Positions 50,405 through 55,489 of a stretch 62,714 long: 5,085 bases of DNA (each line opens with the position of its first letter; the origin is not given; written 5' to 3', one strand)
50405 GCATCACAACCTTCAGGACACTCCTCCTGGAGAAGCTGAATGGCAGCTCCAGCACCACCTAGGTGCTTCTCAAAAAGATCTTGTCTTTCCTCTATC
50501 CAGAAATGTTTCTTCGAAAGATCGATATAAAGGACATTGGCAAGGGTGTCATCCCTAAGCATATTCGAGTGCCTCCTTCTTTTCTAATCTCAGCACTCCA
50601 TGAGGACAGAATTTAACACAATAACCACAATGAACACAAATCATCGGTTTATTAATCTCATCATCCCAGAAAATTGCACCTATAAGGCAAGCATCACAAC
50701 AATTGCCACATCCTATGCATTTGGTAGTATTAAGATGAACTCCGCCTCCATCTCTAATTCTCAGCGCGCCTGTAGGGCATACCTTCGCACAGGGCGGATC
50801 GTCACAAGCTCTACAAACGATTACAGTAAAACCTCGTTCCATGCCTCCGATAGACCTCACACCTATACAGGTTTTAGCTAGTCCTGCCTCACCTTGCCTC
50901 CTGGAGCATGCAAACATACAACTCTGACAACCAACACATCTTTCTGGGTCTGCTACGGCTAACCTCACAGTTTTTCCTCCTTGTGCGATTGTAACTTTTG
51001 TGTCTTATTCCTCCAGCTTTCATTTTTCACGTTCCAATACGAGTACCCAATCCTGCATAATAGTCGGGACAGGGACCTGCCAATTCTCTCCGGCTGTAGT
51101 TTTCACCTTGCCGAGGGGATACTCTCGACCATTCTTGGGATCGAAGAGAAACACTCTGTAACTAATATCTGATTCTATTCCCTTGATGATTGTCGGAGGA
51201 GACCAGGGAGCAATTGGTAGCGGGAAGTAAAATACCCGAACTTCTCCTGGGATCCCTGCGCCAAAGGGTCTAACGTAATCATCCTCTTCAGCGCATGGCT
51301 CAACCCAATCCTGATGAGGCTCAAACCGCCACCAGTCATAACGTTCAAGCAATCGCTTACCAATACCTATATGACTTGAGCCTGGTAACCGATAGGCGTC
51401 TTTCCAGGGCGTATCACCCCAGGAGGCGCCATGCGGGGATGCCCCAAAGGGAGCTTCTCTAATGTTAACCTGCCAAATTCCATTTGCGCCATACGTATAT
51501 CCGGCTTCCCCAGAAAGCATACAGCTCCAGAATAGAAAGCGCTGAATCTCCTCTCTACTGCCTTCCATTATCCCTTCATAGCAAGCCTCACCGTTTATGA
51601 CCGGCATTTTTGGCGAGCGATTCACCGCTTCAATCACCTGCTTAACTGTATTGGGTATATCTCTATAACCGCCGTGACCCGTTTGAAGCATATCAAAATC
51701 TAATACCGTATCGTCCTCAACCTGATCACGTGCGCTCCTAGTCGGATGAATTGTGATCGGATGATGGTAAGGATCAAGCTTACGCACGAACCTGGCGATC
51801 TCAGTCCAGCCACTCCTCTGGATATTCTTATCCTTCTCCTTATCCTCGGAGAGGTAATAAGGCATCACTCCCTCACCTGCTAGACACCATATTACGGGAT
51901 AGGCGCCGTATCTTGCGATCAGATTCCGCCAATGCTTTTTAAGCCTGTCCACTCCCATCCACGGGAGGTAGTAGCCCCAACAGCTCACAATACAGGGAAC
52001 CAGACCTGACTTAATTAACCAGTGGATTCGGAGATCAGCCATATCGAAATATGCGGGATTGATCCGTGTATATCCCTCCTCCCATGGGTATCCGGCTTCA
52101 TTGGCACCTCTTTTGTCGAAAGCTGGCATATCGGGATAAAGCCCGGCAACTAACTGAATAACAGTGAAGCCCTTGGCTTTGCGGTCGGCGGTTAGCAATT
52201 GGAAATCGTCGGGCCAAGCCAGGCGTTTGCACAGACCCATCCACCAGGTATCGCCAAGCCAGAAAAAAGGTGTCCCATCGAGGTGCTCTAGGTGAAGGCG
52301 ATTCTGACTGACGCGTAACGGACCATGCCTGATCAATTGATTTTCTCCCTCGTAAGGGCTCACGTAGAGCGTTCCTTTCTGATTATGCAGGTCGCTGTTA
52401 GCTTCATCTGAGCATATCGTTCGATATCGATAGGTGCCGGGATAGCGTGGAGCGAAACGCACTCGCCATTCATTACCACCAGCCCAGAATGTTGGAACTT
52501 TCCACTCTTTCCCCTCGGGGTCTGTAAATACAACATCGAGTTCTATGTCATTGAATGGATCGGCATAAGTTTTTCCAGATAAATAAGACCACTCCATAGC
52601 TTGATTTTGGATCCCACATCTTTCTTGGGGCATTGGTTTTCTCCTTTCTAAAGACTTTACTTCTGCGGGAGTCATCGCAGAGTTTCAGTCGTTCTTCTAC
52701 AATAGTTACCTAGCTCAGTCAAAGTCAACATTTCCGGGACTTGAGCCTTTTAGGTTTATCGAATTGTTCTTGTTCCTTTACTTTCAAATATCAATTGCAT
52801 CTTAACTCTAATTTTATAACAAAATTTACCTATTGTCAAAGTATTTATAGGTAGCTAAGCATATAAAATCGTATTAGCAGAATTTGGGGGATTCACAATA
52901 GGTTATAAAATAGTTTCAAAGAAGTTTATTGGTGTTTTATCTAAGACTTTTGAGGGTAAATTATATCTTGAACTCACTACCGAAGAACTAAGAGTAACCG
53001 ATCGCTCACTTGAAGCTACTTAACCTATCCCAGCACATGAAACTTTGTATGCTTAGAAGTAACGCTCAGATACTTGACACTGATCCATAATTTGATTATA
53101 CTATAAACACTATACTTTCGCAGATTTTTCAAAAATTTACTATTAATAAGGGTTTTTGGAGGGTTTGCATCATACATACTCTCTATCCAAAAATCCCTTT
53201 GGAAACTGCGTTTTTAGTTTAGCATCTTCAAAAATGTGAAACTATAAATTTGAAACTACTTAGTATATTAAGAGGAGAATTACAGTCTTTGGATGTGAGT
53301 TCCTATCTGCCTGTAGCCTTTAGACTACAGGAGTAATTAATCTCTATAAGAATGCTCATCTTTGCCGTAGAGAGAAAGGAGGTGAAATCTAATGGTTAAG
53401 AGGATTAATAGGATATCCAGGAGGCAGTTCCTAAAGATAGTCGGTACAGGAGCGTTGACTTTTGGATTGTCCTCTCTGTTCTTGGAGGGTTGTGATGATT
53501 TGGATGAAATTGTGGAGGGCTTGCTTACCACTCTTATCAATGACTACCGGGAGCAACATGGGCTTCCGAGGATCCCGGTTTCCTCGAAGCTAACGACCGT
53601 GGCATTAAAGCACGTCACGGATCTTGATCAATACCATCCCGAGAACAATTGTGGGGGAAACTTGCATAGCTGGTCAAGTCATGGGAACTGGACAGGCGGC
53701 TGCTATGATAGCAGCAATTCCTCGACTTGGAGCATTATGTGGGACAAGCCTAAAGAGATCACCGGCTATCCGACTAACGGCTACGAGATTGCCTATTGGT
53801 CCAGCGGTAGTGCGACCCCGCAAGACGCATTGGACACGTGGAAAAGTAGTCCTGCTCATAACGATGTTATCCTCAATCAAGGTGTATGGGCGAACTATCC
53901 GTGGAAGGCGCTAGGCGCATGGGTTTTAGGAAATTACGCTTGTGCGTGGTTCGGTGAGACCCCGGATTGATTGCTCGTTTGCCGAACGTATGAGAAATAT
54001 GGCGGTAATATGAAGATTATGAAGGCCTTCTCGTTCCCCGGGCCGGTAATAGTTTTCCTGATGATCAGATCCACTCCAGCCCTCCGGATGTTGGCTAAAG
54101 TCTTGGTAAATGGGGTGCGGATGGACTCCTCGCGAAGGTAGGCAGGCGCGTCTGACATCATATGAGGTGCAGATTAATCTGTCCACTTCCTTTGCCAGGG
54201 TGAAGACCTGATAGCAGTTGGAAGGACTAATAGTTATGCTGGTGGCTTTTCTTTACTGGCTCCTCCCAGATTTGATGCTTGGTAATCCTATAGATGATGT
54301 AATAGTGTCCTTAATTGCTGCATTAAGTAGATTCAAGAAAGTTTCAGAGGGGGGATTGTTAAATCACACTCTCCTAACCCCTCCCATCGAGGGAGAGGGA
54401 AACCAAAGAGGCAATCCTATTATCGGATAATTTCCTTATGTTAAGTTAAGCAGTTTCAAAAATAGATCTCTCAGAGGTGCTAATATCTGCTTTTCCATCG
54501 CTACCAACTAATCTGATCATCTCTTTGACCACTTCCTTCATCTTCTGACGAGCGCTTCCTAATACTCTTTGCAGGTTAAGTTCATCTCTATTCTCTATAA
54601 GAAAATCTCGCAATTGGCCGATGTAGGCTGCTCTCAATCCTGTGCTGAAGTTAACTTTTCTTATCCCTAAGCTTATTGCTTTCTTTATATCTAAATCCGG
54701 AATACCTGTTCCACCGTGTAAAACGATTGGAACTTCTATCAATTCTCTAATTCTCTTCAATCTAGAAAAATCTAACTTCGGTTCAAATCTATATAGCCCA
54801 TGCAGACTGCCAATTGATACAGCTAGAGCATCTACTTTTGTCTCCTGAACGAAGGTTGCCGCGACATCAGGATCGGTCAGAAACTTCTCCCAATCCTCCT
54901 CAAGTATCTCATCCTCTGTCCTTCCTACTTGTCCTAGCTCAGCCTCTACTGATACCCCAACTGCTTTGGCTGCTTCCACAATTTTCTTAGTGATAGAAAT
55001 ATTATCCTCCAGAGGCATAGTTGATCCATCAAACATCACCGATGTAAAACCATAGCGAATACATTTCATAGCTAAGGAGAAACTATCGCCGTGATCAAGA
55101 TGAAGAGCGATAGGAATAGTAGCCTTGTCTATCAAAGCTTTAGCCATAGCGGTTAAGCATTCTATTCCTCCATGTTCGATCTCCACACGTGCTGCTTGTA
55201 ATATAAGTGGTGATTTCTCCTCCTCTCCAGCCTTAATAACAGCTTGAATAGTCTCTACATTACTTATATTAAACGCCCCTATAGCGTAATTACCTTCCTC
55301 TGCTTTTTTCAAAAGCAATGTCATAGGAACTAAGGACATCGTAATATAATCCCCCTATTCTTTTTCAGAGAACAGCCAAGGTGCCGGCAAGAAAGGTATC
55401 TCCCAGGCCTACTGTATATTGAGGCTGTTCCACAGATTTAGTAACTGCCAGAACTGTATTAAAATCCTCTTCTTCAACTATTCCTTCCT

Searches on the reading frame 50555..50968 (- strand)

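Call 35: search_protein_families(library=pfam, proteins=[window:50555-50968:-], max_evalue=0.00001)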
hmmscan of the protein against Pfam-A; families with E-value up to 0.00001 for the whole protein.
window:50555-50968:- (137 aa): 8 families
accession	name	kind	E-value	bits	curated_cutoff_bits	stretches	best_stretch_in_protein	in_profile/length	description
PF12838.12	Fer4_7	-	6.3e-15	55.8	27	1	83-125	1-52/52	4Fe-4S dicluster domain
PF00037.32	Fer4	-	8.7e-14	51.1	21.1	0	110-126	7-23/24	4Fe-4S binding domain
PF13237.11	Fer4_10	-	2.2e-13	50.3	25.5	0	51-94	8-52/53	4Fe-4S dicluster domain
PF12837.12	Fer4_6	-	1.2e-11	44.3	25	0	111-126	9-24/24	4Fe-4S binding domain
PF13187.11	Fer4_9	-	4.5e-11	43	27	0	52-97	2-50/52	4Fe-4S dicluster domain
PF12797.12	Fer4_2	-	5.6e-09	35.8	24.5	0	6-21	5-20/22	4Fe-4S binding domain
PF13484.11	Fer4_16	-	1.1e-07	33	30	0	111-131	2-21/66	4Fe-4S double cluster binding domain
PF25160.1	LdpA_Fe-S-bd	-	2.4e-06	27.7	27.6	0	58-99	7-43/49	LdpA Fe-S cluster-binding domain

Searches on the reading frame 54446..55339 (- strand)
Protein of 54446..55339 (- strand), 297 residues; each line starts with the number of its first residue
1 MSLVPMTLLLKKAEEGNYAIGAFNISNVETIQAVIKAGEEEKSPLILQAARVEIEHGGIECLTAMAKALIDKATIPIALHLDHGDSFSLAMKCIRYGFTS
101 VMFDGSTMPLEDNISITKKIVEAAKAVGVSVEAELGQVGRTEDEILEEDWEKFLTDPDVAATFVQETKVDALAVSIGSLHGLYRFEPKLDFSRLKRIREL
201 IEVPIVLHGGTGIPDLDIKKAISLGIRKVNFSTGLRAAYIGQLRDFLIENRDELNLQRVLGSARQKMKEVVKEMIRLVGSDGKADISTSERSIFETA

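Call 36: search_protein_families(library=pfam, proteins=[window:54446-55339:-], max_evalue=0.00001)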
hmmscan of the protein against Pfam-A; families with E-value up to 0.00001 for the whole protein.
window:54446-55339:- (297 aa): 1 family
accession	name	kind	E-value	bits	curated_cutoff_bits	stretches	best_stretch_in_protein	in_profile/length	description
PF01116.26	F_bP_aldolase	-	3.9e-100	335.4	25.5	1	6-283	3-277/277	Fructose-bisphosphate aldolase class-II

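Call 97: list_cluster_members(proteins=[window:54446-55339:-, window:48784-50562:-, window:758-1735:+, window:29640-31838:+, window:36071-37966:-])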
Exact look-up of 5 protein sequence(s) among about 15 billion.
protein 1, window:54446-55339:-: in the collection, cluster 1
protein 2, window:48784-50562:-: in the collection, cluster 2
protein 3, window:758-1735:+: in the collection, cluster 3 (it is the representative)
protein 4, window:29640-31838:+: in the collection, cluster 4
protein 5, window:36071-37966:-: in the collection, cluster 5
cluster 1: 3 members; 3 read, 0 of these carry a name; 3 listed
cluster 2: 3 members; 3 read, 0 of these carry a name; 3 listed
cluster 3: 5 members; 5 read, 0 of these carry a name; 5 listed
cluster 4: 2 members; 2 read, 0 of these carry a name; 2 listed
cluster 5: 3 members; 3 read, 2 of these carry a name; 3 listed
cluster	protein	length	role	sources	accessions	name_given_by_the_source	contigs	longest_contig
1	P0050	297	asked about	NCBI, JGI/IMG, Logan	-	-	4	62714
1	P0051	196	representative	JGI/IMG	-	-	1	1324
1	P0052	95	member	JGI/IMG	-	-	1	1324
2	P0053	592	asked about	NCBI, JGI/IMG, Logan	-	-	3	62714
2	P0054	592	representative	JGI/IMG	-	-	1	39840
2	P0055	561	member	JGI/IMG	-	-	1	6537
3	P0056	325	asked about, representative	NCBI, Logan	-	-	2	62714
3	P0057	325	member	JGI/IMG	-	-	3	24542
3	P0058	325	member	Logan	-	-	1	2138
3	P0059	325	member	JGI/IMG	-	-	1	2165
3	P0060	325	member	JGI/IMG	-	-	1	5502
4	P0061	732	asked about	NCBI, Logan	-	-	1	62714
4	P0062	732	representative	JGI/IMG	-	-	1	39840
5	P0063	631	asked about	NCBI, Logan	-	-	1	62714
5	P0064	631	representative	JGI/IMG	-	DUF1680 family protein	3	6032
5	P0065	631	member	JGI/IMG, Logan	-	DUF1680 family protein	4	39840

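Call 98: find_encoding_contigs(protein=P0065, flank=10000, max_places=6)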
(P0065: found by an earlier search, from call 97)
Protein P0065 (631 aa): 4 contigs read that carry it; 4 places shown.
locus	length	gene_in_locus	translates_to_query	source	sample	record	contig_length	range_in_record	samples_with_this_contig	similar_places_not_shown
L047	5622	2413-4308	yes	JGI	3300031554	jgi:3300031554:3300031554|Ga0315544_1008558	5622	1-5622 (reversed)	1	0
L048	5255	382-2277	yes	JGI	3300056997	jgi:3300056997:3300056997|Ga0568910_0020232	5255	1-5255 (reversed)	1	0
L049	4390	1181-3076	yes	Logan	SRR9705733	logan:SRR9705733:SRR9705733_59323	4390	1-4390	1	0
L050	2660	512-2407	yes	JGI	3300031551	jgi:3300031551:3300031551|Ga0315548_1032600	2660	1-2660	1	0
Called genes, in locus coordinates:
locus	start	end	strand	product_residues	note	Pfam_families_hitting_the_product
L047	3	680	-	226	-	?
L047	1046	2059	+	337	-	PF08240:ADH_N (faint), PF00107:ADH_zinc_N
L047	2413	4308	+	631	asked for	PF07944:Beta-AFase-like_GH127_cat, PF20736:Glyco_hydro127M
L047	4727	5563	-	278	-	PF00950:ABC-3, PF01032:FecCD (weak)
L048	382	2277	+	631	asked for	PF07944:Beta-AFase-like_GH127_cat, PF20736:Glyco_hydro127M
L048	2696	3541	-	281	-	PF00950:ABC-3, PF01032:FecCD (weak)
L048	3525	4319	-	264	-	PF00005:ABC_tran, PF02463:SMC_N (faint), PF13304:AAA_21 (weak)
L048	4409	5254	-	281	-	?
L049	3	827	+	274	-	?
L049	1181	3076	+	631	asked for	PF07944:Beta-AFase-like_GH127_cat, PF20736:Glyco_hydro127M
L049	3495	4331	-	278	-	PF00950:ABC-3, PF01032:FecCD (weak)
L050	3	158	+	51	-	?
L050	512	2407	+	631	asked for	PF07944:Beta-AFase-like_GH127_cat, PF20736:Glyco_hydro127M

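Call 102: find_homologous_proteins(query=window:54446-55339:-, max_evalue=1e-60)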
Query window:54446-55339:- (297 aa): 2516 proteins with E <= 1e-60 among 8000 candidates; the best 120 are listed.
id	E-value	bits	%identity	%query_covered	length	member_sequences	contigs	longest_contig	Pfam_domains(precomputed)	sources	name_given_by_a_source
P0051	1.0e-117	410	100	66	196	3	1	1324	PF01116.27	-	-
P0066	2.2e-101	357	57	96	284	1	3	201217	PF01116.27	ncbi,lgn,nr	ncbi:MAG: class II fructose-1,6-bisphosphate aldolase [Thermoanaerobacteraceae bacterium]|nr:class I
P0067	8.9e-99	348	55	96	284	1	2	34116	PF01116.27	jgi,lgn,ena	-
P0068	9.2e-99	348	55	96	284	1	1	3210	PF01116.27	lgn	-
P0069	2.1e-98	347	55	96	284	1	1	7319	PF01116.27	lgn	-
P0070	5.0e-98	346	54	96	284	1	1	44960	PF01116.27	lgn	-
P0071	1.3e-97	344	55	95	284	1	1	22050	PF01116.27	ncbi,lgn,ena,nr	ncbi:MAG: class II fructose-1,6-bisphosphate aldolase [Clostridia bacterium]|nr:class II fructose-1,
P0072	2.3e-97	344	54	95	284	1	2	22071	PF01116.27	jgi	-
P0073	3.0e-97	343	56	96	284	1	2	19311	PF01116.27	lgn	-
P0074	3.1e-97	343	56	96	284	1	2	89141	PF01116.27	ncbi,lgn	-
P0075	5.9e-97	342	53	95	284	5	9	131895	PF01116.27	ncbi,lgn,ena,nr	ncbi:MAG: fructose-bisphosphate aldolase, class [Clostridia bacterium]|nr:fructose,6-bisphosphate al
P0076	1.7e-96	341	54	93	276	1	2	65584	PF01116.27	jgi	jgi:fructose-bisphosphate aldolase class II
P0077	2.7e-96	340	53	96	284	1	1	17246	PF01116.27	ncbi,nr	ncbi:MAG: class II fructose-1,6-bisphosphate aldolase [Bacillota bacterium]|nr:class II fructose-1,6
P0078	3.6e-96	340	55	96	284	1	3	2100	PF01116.27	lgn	-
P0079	7.7e-96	339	54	96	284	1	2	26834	PF01116.27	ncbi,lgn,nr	ncbi:MAG: class II fructose-1,6-bisphosphate aldolase [Desulfotomaculum sp.]|nr:class II fructose-1,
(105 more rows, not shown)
